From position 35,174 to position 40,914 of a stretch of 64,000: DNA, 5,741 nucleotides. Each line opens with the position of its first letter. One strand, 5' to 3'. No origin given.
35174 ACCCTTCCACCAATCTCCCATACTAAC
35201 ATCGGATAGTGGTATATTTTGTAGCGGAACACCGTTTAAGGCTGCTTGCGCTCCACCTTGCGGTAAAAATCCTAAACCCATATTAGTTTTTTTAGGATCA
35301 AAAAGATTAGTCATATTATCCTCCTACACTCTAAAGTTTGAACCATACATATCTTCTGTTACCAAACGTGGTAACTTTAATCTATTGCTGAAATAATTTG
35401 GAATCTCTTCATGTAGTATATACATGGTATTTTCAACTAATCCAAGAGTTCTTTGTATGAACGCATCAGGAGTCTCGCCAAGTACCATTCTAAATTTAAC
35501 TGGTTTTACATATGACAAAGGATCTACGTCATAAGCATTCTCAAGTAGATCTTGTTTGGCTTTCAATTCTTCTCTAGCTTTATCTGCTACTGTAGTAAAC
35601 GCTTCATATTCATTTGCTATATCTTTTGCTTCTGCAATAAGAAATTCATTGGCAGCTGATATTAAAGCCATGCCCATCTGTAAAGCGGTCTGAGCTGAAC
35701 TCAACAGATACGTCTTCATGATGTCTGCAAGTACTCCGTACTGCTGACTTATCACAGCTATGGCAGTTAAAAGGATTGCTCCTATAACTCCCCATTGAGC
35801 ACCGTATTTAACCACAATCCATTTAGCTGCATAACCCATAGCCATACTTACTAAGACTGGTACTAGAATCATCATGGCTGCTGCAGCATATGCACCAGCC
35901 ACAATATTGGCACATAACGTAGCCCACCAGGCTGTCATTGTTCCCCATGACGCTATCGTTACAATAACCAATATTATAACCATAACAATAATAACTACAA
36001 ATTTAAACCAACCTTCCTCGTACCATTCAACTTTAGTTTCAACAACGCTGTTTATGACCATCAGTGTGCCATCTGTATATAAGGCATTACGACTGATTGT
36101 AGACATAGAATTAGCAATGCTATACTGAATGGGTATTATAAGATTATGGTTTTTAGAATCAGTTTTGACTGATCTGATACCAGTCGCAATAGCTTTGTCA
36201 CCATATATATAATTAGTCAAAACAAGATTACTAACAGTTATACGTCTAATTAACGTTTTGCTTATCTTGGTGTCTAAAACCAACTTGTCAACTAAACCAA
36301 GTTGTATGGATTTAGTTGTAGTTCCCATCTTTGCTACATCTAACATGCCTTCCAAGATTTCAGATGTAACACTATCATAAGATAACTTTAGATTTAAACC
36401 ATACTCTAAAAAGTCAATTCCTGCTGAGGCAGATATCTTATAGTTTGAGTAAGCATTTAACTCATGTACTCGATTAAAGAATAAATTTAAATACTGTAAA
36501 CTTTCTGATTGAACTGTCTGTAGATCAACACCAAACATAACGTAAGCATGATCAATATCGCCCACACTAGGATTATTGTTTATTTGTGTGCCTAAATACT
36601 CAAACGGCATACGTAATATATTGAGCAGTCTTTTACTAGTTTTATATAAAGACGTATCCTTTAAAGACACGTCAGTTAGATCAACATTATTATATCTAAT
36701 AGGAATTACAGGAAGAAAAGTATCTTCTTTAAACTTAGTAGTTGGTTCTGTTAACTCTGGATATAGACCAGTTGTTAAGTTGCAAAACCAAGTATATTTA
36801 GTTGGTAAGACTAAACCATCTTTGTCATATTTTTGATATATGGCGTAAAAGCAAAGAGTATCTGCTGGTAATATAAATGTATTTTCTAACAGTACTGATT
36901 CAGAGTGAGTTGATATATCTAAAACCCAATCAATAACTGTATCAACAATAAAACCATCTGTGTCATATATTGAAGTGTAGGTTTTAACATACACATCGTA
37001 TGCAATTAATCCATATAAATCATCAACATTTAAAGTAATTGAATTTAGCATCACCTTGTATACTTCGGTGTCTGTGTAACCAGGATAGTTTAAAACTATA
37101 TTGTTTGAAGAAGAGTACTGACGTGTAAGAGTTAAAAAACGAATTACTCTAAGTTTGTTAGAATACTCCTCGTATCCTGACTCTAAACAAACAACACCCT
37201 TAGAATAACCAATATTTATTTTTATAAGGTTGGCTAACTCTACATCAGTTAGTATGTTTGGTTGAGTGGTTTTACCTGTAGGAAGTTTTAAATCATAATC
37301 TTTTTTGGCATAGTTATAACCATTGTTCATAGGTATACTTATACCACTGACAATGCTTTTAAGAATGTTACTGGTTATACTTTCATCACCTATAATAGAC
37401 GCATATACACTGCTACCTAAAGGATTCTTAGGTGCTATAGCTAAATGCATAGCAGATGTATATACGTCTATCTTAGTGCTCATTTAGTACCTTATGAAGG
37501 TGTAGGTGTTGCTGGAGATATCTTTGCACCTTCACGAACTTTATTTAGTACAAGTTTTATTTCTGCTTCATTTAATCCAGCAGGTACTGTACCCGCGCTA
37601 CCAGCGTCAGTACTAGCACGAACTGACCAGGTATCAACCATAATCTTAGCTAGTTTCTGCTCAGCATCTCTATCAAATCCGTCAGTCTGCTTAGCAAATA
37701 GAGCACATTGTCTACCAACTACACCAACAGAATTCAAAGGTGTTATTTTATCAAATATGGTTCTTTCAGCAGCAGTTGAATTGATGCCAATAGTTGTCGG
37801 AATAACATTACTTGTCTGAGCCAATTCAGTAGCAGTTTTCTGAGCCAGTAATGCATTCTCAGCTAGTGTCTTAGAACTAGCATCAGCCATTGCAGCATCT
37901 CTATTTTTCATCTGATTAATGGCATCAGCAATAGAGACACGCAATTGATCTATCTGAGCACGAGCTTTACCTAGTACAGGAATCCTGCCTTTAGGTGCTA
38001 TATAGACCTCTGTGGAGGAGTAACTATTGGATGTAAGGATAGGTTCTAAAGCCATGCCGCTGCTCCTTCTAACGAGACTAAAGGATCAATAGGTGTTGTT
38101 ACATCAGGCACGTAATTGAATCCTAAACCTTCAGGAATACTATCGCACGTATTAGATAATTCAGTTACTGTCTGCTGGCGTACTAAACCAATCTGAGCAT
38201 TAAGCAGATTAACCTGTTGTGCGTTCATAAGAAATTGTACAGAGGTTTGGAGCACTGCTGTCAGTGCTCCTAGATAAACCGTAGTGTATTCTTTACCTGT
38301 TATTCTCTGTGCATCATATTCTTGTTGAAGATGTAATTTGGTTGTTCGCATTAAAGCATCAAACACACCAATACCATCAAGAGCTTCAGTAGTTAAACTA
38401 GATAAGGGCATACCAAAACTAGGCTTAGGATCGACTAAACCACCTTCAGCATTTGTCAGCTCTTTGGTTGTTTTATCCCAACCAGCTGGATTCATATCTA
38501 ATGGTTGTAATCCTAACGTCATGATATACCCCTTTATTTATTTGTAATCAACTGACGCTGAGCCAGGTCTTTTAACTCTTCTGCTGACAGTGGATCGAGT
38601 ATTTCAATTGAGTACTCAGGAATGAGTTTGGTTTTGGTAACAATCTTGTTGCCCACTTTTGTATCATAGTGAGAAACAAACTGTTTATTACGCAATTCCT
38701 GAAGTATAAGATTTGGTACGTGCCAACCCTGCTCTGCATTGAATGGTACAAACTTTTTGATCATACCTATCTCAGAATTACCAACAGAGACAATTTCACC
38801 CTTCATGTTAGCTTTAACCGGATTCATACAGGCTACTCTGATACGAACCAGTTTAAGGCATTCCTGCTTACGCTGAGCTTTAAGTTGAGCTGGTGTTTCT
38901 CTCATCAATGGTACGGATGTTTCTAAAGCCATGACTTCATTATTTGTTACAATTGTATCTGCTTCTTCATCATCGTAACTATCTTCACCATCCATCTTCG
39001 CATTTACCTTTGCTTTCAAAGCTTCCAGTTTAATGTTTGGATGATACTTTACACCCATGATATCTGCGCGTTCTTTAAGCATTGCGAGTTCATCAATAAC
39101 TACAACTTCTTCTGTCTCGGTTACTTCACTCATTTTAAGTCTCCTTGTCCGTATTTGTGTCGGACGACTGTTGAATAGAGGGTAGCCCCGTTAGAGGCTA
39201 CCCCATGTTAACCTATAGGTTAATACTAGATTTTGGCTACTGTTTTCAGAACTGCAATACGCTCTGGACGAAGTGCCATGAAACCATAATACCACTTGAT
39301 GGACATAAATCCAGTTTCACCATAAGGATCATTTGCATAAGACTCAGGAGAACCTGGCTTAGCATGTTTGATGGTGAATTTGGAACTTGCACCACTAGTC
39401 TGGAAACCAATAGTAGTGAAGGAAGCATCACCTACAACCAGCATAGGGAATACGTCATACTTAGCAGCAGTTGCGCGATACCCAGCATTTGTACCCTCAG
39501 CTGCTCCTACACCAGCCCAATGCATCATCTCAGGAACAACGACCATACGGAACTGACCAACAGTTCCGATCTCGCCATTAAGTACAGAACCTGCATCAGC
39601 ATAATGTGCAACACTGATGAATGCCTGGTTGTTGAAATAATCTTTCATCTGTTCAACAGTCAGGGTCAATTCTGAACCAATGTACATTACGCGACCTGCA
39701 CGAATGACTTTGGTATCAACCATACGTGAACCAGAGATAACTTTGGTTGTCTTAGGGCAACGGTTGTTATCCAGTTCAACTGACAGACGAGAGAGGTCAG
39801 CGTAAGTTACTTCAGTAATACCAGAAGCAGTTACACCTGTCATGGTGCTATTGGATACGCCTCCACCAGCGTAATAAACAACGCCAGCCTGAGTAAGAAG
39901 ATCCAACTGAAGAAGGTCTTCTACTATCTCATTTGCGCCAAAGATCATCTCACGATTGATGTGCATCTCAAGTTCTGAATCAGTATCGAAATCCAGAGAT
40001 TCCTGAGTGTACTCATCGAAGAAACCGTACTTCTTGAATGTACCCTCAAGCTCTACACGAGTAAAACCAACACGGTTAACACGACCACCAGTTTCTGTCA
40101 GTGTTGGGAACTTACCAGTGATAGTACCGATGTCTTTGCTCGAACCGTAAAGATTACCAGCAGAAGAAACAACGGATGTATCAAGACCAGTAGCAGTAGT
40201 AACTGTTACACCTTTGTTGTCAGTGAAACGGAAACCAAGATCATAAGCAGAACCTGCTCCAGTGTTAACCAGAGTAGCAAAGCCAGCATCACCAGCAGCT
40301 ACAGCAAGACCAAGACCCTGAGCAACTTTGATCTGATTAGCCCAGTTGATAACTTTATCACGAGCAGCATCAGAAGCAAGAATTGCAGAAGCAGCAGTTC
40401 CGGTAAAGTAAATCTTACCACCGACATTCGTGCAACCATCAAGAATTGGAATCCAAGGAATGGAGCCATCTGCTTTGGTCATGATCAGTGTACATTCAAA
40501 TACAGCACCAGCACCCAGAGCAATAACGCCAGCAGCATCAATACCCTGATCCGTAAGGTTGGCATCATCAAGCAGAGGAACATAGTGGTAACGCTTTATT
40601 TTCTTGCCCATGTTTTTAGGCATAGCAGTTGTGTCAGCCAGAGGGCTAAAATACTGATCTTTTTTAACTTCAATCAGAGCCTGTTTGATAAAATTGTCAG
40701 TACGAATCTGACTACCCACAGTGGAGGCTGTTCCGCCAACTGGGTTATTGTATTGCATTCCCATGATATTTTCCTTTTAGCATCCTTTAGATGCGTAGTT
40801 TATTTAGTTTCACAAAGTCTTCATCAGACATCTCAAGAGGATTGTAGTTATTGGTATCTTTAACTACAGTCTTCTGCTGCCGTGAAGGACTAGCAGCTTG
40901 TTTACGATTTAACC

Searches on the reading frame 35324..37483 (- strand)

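Call 102: search_protein_families(library=phrogs, proteins=[window:35324-37483:-], max_evalue=0.001)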
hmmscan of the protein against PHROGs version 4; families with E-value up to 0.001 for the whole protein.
window:35324-37483:- (719 aa): 1 family
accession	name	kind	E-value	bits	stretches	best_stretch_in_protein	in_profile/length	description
phrog_2220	-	unknown function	2.2e-83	282.3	2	225-707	319-848/850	-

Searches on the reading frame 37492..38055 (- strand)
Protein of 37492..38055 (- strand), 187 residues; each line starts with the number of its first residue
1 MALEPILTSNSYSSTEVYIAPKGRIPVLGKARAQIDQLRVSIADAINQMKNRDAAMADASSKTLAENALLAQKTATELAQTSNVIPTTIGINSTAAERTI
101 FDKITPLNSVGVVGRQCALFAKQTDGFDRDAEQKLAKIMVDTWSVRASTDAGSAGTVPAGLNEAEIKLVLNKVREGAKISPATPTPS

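Call 102: search_protein_families(library=phrogs, proteins=[window:37492-38055:-], max_evalue=0.001)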
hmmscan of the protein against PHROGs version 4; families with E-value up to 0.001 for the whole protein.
window:37492-38055:- (187 aa): 1 family
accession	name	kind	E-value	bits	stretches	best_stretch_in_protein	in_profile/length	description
phrog_2050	-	head and packaging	9.8e-24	85.5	1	44-181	176-301/303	virion structural protein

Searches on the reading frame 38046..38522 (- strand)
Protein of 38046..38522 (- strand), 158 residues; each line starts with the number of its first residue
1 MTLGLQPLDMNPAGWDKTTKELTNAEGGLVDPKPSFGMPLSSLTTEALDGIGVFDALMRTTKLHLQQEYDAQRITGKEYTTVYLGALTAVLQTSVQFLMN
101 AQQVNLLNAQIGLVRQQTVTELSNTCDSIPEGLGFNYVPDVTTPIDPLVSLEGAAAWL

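Call 102: search_protein_families(library=phrogs, proteins=[window:38046-38522:-], max_evalue=0.001)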
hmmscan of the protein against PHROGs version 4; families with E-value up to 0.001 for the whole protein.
window:38046-38522:- (158 aa): 1 family
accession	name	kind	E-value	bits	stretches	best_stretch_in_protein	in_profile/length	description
phrog_2050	-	head and packaging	8.8e-28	98.8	1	40-119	59-142/303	virion structural protein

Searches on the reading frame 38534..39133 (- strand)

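Call 102: search_protein_families(library=phrogs, proteins=[window:38534-39133:-], max_evalue=0.001)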
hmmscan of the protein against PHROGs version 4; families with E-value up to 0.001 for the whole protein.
window:38534-39133:- (199 aa): 2 families
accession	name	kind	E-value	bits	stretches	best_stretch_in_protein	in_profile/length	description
phrog_2130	-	unknown function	4.2e-57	194.1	1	4-195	6-187/195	-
phrog_33528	-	unknown function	7.2e-20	72.5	1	26-197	18-193/197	-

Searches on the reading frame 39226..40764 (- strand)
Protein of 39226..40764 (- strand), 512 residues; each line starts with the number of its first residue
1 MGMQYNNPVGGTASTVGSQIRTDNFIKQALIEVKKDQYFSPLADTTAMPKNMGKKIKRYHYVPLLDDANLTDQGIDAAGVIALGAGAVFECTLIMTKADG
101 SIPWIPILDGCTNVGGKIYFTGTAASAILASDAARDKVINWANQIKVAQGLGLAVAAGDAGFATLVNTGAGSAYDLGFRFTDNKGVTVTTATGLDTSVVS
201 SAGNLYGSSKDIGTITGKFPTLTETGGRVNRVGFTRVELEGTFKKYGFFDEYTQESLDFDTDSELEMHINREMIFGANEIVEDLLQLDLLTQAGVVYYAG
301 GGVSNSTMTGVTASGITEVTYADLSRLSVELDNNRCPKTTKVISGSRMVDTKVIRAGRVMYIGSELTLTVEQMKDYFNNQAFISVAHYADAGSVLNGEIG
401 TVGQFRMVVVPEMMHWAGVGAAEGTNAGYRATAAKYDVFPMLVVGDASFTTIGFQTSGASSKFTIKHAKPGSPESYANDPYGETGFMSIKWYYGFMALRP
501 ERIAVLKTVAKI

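Call 102: search_protein_families(library=phrogs, proteins=[window:39226-40764:-], max_evalue=0.001)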
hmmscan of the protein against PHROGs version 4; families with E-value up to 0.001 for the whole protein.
window:39226-40764:- (512 aa): 1 family
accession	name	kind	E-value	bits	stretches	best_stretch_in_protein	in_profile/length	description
phrog_1357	-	head and packaging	2.2e-127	425.9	1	1-512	8-348/356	major head protein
